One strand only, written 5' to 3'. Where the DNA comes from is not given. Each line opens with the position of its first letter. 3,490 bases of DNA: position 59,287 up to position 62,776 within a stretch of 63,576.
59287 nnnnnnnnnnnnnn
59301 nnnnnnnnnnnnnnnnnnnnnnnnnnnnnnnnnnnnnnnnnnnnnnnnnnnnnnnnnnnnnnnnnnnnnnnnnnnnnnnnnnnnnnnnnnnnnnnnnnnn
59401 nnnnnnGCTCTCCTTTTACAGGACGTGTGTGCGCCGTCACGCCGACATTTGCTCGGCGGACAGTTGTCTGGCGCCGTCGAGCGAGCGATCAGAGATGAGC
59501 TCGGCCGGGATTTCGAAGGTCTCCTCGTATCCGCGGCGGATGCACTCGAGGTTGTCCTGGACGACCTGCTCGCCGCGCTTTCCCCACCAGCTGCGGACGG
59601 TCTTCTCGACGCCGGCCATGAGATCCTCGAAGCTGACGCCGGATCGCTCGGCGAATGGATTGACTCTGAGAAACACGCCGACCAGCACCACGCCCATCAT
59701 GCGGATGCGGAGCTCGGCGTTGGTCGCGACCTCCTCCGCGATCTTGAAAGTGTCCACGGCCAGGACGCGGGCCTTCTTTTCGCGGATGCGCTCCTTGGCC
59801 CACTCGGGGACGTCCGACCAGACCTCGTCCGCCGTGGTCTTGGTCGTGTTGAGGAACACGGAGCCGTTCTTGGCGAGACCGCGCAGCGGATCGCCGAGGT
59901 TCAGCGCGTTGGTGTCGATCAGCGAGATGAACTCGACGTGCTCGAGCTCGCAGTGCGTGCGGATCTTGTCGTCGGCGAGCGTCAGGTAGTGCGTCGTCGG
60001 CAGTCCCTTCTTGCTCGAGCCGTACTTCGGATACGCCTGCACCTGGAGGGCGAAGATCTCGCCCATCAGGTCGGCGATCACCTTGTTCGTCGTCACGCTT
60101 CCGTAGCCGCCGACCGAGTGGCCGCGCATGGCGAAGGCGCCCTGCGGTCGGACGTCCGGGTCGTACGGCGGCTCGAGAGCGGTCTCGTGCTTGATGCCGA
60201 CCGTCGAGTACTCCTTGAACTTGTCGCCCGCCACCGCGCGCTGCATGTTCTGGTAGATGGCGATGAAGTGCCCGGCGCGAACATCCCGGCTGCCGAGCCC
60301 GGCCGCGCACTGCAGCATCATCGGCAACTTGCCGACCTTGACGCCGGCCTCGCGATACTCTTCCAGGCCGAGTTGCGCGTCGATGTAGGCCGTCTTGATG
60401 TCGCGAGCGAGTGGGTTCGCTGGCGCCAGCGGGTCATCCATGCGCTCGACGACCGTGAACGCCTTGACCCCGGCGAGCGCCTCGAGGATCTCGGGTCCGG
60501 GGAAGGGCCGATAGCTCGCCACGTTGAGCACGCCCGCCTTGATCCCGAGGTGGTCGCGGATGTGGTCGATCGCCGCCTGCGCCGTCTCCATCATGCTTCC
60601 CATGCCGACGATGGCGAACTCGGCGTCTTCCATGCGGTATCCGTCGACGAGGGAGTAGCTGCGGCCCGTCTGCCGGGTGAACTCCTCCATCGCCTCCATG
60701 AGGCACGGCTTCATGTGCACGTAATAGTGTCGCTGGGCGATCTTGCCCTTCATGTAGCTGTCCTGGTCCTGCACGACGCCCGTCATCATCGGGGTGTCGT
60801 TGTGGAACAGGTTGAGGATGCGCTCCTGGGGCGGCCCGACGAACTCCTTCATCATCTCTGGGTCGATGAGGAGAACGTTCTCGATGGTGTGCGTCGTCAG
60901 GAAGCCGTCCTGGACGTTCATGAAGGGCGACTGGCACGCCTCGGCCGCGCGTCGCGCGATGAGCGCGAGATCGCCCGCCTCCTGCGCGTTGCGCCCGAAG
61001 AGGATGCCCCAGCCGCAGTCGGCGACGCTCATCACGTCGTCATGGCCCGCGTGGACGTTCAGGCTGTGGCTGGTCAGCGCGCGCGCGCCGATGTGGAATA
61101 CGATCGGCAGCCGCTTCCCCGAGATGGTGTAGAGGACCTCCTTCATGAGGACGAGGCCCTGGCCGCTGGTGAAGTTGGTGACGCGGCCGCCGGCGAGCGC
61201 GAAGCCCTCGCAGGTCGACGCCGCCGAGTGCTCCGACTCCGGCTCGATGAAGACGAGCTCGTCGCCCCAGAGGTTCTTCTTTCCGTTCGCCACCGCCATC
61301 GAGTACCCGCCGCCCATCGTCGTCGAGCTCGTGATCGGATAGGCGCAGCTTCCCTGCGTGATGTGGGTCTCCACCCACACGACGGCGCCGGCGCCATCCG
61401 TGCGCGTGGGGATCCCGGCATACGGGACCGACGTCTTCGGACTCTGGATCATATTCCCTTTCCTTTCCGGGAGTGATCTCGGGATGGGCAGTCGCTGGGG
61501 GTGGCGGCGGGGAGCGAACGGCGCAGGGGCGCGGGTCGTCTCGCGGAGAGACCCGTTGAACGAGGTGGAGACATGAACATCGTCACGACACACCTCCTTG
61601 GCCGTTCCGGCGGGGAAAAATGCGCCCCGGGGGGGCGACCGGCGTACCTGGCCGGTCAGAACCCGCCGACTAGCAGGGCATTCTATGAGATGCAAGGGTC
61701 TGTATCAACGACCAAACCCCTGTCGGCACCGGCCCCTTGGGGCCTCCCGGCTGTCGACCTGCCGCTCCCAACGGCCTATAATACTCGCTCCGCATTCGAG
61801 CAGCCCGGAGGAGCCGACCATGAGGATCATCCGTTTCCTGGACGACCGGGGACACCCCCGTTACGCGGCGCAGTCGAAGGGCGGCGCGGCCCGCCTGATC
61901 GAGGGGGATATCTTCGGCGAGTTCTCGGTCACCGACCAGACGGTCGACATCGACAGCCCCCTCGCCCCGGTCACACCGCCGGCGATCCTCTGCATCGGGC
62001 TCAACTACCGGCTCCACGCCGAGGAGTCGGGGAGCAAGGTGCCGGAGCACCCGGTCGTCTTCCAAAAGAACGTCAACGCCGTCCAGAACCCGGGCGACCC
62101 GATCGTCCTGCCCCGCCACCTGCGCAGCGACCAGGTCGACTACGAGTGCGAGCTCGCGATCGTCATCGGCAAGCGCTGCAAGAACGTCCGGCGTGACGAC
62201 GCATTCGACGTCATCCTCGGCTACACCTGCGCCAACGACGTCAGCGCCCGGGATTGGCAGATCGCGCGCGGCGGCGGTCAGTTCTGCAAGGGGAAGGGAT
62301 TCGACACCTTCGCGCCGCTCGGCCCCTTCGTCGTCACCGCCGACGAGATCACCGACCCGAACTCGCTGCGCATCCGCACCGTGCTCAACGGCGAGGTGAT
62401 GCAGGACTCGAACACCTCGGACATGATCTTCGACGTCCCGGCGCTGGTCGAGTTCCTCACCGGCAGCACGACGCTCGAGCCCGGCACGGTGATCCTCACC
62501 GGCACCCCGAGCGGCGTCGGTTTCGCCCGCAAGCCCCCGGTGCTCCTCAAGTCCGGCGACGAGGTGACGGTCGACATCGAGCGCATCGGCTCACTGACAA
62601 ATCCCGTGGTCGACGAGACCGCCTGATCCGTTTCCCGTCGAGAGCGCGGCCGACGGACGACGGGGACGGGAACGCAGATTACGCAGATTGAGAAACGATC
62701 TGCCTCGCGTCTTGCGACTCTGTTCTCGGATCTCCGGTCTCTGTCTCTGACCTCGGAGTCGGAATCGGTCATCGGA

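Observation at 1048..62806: Modular mosaic repeat family built from 6-, 7-, 8- and 9-nt tandem units fills 13 intergenic regions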

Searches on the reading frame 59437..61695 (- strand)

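Call 12: search_protein_families(library=pfam, proteins=[window:59437-61695:-])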
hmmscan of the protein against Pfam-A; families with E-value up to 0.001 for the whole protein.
window:59437-61695:- (752 aa): 4 families
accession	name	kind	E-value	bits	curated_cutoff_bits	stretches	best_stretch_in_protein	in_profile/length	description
PF01855.24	POR_N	-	5.9e-52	177.1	27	1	116-331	11-225/231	Pyruvate flavodoxin/ferredoxin oxidoreductase, thiamine diP-bdg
PF01558.24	POR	-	8.9e-29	101.3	27.4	1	529-724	1-173/173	Pyruvate ferredoxin/flavodoxin oxidoreductase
PF17147.9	PFOR_II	-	1.1e-16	61.5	27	1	358-439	1-80/102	Pyruvate:ferredoxin oxidoreductase core domain II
PF02780.25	Transketolase_C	-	9.5e-06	26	25.9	1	357-417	9-68/124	Transketolase, C-terminal domain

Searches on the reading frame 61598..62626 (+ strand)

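Call 37: search_protein_families(library=pfam, proteins=[window:61598-62626:+], max_evalue=0.01)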
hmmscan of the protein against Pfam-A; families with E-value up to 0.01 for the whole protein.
window:61598-62626:+ (342 aa): 2 families
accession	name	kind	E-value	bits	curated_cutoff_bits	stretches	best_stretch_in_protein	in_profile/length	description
PF01557.24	FAA_hydrolase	-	2.7e-75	253.1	23.9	1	130-338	2-214/214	Fumarylacetoacetate (FAA) hydrolase C-terminal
PF10370.14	Rv2993c-like_N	-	3.4e-06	28.3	21.3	1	75-119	1-43/50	Rv2993c-like, N-terminal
